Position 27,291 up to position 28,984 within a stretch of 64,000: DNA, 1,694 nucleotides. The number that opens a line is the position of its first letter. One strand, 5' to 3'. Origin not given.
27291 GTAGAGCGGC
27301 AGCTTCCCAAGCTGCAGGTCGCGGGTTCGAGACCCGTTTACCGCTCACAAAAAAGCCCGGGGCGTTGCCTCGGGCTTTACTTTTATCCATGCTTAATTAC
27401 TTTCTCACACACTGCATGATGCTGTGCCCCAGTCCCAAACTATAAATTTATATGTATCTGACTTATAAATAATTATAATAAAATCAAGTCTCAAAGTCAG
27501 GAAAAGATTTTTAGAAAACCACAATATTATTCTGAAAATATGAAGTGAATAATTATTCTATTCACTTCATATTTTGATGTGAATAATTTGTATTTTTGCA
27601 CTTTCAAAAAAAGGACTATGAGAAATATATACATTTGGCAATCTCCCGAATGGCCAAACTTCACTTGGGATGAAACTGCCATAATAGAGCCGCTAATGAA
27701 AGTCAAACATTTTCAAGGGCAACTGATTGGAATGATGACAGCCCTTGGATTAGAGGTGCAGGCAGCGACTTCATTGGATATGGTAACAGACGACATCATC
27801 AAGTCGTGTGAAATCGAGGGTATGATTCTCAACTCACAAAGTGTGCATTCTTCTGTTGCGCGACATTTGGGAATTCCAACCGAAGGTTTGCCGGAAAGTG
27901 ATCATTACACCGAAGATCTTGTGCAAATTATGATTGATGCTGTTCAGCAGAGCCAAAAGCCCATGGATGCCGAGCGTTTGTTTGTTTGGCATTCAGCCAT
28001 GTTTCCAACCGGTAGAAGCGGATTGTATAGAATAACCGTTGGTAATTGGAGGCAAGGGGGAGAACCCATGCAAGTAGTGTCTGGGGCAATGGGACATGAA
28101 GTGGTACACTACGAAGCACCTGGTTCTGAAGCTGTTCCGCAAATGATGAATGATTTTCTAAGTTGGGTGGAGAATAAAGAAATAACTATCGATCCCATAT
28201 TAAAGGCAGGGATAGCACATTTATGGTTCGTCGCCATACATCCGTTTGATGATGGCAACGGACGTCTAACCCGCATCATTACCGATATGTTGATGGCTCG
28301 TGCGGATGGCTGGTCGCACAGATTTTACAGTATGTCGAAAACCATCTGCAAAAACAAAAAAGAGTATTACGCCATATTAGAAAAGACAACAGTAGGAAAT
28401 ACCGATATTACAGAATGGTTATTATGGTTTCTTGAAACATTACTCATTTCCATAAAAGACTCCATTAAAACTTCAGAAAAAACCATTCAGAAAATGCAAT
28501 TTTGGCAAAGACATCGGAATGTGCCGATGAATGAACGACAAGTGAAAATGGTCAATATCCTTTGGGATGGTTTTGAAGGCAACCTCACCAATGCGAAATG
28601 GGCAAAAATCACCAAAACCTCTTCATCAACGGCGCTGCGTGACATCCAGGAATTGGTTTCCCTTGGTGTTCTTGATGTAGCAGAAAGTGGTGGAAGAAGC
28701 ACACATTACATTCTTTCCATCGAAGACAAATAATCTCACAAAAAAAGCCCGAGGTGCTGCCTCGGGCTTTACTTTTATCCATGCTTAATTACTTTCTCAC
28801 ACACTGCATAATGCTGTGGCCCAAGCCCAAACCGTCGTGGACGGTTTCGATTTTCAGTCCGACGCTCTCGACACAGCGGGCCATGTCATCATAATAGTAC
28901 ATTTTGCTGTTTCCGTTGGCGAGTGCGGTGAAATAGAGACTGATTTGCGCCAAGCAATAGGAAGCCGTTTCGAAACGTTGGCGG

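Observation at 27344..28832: Fic cassette bracketed by ~97-bp diverged direct repeats that duplicate a terminator and the last 14 codons of the neighbouring methyltransferase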

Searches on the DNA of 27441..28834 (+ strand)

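Call 72: search_dna_similar(query=window:27441-28834:+, collection=plasmids, mode=distant, max_rows=8)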
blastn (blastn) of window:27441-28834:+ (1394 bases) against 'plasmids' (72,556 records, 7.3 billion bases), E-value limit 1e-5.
Records with a match: 18; places in all: 18; records where one place covers at least 80% of the query: 0.
Best place of each record, by identity: 80-90% 2; 60-80% 16.
By first word of the organism name: Moraxella 7; Acinetobacter 6; Sulfitobacter 2; Gluconobacter 2; Mesorhizobium 1.
By predicted mobility (MOB-suite, as given by PLSDB): non-mobilizable 8; mobilizable 7; conjugative 3.
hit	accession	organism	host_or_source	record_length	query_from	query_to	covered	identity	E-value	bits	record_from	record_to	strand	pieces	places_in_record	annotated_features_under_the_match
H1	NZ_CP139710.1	Sulfitobacter sp. OXR-159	Bacterial Culture,hydrothermal vent ...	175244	772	898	9%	71.7%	3e-8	68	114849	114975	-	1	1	Fic family protein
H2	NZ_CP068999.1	Sulfitobacter mediterraneus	Skeletonema costatum,The surface ...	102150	772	898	9%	70.9%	1e-6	64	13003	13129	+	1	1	Fic family protein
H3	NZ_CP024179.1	Moraxella osloensis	Homo sapiens,single cell,skin swab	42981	760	845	6%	76.7%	1e-7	66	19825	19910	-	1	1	Fic family protein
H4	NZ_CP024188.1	Moraxella osloensis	single cell,skin swab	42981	760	845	6%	76.7%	1e-7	66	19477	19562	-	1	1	Fic family protein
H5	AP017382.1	Moraxella osloensis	-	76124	760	845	6%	76.7%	1e-7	66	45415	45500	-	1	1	cell division protein Fic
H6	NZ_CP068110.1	Moraxella osloensis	-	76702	760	845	6%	76.7%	1e-7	66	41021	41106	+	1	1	Fic family protein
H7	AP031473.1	Moraxella osloensis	Homo sapiens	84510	760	845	6%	76.7%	1e-7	66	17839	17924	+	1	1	Fic family protein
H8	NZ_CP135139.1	Moraxella sp. DOX410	sediment soil,sediment soil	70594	760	845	6%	76.7%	1e-7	66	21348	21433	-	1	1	Fic family protein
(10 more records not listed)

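Call 73: search_dna_similar(query=window:27441-28834:+, collection=phages, mode=distant, max_rows=8)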
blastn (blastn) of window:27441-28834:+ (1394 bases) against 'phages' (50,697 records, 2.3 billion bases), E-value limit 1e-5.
No match.
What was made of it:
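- No closely similar DNA was found in plasmid or phage records (calls 72, 73).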

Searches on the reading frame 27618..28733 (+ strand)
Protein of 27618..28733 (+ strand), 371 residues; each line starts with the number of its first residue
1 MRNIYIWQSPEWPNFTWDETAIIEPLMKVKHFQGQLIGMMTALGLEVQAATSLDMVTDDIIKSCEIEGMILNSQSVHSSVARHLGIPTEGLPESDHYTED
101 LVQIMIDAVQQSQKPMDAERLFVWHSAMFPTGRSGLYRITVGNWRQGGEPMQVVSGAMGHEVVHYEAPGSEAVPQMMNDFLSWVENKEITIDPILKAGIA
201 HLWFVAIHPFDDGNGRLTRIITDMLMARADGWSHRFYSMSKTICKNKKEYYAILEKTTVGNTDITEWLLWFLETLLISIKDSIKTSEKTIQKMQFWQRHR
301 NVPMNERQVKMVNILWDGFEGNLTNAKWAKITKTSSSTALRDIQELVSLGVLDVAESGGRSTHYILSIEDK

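Call 8: search_protein_families(library=pfam, proteins=[window:27618-28733:+])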
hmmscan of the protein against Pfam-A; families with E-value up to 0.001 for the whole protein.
window:27618-28733:+ (371 aa): 2 families
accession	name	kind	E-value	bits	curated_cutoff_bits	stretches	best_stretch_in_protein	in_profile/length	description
PF13776.11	DUF4172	-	2e-29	102.1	25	1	5-86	1-82/82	Domain of unknown function (DUF4172)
PF02661.23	Fic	-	9.5e-14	52.5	24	1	116-225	2-92/93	Fic/DOC family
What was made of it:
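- Checked: The gene between the repeats is a DUF4172 + Fic protein at 27618-28733 (call 8).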

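Call 13: find_encoding_contigs(protein=window:27618-28733:+, flank=6000, max_places=10)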
Protein window:27618-28733:+ (371 aa): 2 contigs read that carry it; 2 places shown.
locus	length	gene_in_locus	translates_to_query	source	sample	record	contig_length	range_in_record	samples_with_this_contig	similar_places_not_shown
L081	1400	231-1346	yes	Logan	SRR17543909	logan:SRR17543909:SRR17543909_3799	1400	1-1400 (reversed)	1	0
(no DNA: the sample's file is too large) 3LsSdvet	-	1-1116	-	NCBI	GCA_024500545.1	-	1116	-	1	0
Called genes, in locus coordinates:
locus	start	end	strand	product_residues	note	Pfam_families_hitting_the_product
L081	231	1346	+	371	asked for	PF13776:DUF4172, PF02661:Fic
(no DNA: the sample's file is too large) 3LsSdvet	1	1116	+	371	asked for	PF13776:DUF4172, PF02661:Fic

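Call 16: find_homologous_proteins(query=window:27618-28733:+, max_evalue=1e-30)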
Query window:27618-28733:+ (371 aa): 8000 proteins with E <= 1e-30 among 8000 candidates; the best 120 are listed.
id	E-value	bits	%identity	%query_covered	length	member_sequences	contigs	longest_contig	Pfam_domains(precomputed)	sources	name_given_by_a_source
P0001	4.6e-231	784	93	99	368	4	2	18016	PF13776.12,PF02661.24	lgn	-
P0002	7.1e-179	613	71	99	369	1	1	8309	PF13776.12,PF02661.24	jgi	-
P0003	7.6e-179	613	71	99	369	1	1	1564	PF13776.12,PF02661.24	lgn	-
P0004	3.6e-178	610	70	100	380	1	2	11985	PF13776.12,PF02661.24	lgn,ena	-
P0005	9.2e-177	606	71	99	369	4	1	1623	PF13776.12,PF02661.24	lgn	-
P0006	9.8e-177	606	69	100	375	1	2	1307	PF13776.12,PF02661.24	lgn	-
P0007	1.1e-176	606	70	99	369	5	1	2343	PF13776.12,PF02661.24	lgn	-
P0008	3.7e-176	604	69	100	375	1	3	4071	PF13776.12,PF02661.24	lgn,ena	-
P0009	4.1e-176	604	69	99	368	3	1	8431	PF13776.12,PF02661.24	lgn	-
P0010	5.1e-176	603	69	100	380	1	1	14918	PF13776.12,PF02661.24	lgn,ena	-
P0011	1.0e-175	602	69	100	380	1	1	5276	PF13776.12,PF02661.24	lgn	-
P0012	1.1e-175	602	68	100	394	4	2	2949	PF13776.12,PF02661.24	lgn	-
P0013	1.3e-175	602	69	100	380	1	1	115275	PF13776.12,PF02661.24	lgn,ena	-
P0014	2.6e-175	601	69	100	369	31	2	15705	PF13776.12,PF02661.24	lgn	-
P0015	9.1e-175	599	69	100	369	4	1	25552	PF13776.12,PF02661.24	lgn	-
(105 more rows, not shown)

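Call 17: find_encoding_contigs(protein=P0001, flank=8000, max_places=6)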
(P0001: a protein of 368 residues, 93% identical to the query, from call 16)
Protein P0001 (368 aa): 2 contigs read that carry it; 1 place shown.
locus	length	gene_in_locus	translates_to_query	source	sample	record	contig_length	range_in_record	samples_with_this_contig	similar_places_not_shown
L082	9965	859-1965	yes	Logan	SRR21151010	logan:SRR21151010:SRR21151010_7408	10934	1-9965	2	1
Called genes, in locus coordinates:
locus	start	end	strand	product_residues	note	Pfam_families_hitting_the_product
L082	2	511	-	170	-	?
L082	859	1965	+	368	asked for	PF13776:DUF4172, PF02661:Fic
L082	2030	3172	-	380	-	PF21212:Dimerisation2-like_dom, PF00891:Methyltransf_2, PF13489:Methyltransf_23 (weak)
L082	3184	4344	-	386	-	PF00266:Aminotran_5, PF00155:Aminotran_1_2 (faint), PF01041:DegT_DnrJ_EryC1, PF01053:Cys_Met_Meta_PP (weak), PF01212:Beta_elim_lyase (weak)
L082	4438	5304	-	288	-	PF00483:NTP_transferase, PF12804:NTP_transf_3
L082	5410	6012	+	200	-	PF13183:Fer4_8, PF13237:Fer4_10 (weak), PF13187:Fer4_9 (weak), PF13534:Fer4_17 (weak)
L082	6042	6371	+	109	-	PF12797:Fer4_2 (faint), PF13237:Fer4_10 (faint), PF00037:Fer4 (faint), PF12800:Fer4_4 (faint), PF13183:Fer4_8, PF12838:Fer4_7, PF13187:Fer4_9, PF13534:Fer4_17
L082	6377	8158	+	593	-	PF13183:Fer4_8, PF13534:Fer4_17 (weak), PF02754:CCG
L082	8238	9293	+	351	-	PF02754:CCG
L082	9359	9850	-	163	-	PF08211:dCMP_cyt_deam_2, PF00383:dCMP_cyt_deam_1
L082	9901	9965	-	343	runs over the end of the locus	?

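Call 18: find_encoding_contigs(protein=P0013, flank=6000, max_places=4)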
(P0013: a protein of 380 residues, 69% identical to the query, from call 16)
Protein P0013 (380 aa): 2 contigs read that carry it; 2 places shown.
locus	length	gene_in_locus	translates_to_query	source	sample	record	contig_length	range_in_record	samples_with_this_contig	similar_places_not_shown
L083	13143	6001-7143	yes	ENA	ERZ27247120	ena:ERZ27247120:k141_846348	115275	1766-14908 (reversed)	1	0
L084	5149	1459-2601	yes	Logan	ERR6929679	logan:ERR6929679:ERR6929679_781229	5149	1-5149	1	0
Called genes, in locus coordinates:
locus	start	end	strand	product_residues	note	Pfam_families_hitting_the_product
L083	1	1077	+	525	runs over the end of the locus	PF00149:Metallophos (weak), PF02872:5_nucleotid_C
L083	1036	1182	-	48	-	-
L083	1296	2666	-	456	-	PF00069:Pkinase, PF07714:PK_Tyr_Ser-Thr, PF01163:RIO1 (faint), PF03109:ABC1 (weak)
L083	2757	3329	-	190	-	-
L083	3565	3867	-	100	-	PF10825:DUF2752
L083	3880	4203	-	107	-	PF13828:DUF4190 (weak), PF07666:MpPF26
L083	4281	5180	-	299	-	PF20234:DUF6591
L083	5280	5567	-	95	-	-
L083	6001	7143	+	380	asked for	PF13776:DUF4172, PF02661:Fic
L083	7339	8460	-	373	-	PF12679:ABC2_membrane_2, PF12698:ABC2_membrane_3, PF01061:ABC2_membrane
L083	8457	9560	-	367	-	PF12679:ABC2_membrane_2, PF12698:ABC2_membrane_3, PF01061:ABC2_membrane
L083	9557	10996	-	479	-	PF13476:AAA_23 (faint), PF00005:ABC_tran, PF13558:SbcC_Walker_B (faint), PF00005:ABC_tran, PF13304:AAA_21 (weak)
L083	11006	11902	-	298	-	PF25917:BSH_RND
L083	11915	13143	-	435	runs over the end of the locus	PF02321:OEP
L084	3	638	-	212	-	?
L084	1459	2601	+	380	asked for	PF13776:DUF4172, PF02661:Fic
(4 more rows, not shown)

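Call 32: list_cluster_members(proteins=[P0001, window:27618-28733:+])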
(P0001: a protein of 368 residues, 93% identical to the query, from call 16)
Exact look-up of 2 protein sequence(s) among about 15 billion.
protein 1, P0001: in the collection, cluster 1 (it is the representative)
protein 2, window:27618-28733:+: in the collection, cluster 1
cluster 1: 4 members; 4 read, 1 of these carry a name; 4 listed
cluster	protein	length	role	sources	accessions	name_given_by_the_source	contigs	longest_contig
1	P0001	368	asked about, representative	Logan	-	-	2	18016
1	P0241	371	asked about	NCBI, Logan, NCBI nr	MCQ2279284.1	MAG: Fic family protein [Bacteroidales bacterium] | Fic family protein [Bacteroidales bacterium]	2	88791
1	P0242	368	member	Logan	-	-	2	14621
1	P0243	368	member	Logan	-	-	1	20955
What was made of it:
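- The window comes from a MAG (GCA_024500545.1; calls 13, 32).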

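Call 33: find_encoding_contigs(protein=P0242, flank=5000, max_places=6)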
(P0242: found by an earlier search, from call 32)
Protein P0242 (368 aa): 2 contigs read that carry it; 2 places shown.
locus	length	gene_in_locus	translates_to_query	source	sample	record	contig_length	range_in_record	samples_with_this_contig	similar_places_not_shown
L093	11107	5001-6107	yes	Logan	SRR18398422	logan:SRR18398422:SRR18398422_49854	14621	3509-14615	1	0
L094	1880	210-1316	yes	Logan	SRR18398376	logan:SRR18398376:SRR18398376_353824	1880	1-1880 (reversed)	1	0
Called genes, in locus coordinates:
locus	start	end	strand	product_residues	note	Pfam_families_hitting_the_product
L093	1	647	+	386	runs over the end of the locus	PF01553:Acyltransferase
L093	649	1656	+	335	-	PF01075:Glyco_transf_9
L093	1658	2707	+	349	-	PF02606:LpxK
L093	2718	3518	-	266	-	PF00106:adh_short, PF08659:KR, PF13561:adh_short_C2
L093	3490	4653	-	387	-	-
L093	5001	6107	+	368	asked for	PF13776:DUF4172, PF02661:Fic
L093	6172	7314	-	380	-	PF21212:Dimerisation2-like_dom, PF00891:Methyltransf_2, PF13489:Methyltransf_23 (weak)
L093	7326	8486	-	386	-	PF00266:Aminotran_5, PF00155:Aminotran_1_2 (faint), PF01041:DegT_DnrJ_EryC1, PF01053:Cys_Met_Meta_PP (weak), PF01212:Beta_elim_lyase (weak)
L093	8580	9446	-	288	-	PF00483:NTP_transferase, PF12804:NTP_transf_3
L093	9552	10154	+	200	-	PF13183:Fer4_8, PF13237:Fer4_10 (weak), PF13187:Fer4_9 (weak), PF13534:Fer4_17 (weak)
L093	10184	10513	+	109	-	PF12797:Fer4_2 (faint), PF13237:Fer4_10 (faint), PF00037:Fer4 (faint), PF12800:Fer4_4 (faint), PF13183:Fer4_8, PF12838:Fer4_7, PF13187:Fer4_9, PF13534:Fer4_17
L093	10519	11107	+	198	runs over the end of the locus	?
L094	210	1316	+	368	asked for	PF13776:DUF4172, PF02661:Fic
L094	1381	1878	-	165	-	?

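Call 34: find_encoding_contigs(protein=P0243, flank=5000, max_places=6)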
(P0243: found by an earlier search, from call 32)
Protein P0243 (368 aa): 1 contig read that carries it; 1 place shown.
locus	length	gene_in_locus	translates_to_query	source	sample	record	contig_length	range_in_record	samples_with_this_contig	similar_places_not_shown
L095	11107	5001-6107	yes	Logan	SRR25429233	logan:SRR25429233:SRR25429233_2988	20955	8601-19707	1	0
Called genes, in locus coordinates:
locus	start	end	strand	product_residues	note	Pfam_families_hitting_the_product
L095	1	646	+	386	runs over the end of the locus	PF01553:Acyltransferase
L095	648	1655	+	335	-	PF01075:Glyco_transf_9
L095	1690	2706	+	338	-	PF02606:LpxK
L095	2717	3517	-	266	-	PF00106:adh_short, PF08659:KR, PF13561:adh_short_C2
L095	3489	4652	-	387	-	-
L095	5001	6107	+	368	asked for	PF13776:DUF4172, PF02661:Fic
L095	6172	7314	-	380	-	PF21212:Dimerisation2-like_dom, PF00891:Methyltransf_2, PF13489:Methyltransf_23 (weak)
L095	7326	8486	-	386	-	PF00266:Aminotran_5, PF00155:Aminotran_1_2 (faint), PF01041:DegT_DnrJ_EryC1, PF01053:Cys_Met_Meta_PP (weak), PF01212:Beta_elim_lyase (weak)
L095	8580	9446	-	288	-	PF00483:NTP_transferase, PF12804:NTP_transf_3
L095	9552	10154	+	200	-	PF13183:Fer4_8, PF13237:Fer4_10 (weak), PF13187:Fer4_9 (weak), PF13534:Fer4_17 (weak)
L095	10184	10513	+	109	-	PF12797:Fer4_2 (faint), PF13237:Fer4_10 (faint), PF00037:Fer4 (faint), PF12800:Fer4_4 (faint), PF13183:Fer4_8, PF12838:Fer4_7, PF13187:Fer4_9, PF13534:Fer4_17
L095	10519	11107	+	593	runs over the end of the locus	PF13183:Fer4_8, PF13534:Fer4_17 (weak), PF02754:CCG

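Call 68: search_solved_structures(query=window:27618-28733:+, max_evalue=1e-10)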
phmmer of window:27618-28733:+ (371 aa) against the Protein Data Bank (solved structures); distinct sequences matched with E-value up to 1e-10: 12.
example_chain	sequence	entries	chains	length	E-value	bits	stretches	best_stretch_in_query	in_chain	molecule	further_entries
8cil_A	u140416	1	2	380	3.4e-87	296.2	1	5-365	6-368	Fic family protein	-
9tc4_A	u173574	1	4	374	7.8e-13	51.5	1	160-358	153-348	Protein adenylyltransferase SoFic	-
9tcl_B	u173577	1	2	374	7.9e-13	51.5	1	160-358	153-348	Protein adenylyltransferase SoFic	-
9tch_A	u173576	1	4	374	7.9e-13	51.5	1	160-358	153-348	Protein adenylyltransferase SoFic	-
3eqx_A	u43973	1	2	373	9.7e-13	51.2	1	161-358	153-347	FIC DOMAIN CONTAINING TRANSCRIPTIONAL REGULATOR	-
3zcn_A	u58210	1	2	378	1e-12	51.2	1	161-358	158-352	ADENOSINE MONOPHOSPHATE-PROTEIN TRANSFERASE SOFIC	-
3zec_A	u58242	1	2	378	1e-12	51.1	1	161-358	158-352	ADENOSINE MONOPHOSPHATE-PROTEIN TRANSFERASE SOFIC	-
5jj7_A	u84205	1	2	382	2.2e-12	50.1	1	170-260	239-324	Adenosine monophosphate-protein transferase FICD homolog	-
4rgl_A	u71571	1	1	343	3e-12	49.6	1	143-286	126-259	Filamentation induced by cAMP protein Fic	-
5jj6_A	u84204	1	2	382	3.6e-12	49.4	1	170-260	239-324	Adenosine monophosphate-protein transferase FICD homolog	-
9vjc_A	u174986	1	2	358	7.2e-12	48.4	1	160-278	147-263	Protein adenylyltransferase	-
9tb0_A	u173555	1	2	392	2.2e-11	46.8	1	160-358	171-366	Protein adenylyltransferase SoFic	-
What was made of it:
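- On Fic/DOC family, class II (cargo gene): PDB 8CIL matches at E = 3e-87 over residues 5-365 (call 68).
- Closest known: Class II Fic AMP-transferases with DUF4172 and a C-terminal wHTH. Same: The architecture and motifs match over the full length, with E = 3e-87 to PDB 8CIL (calls 8, 68).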
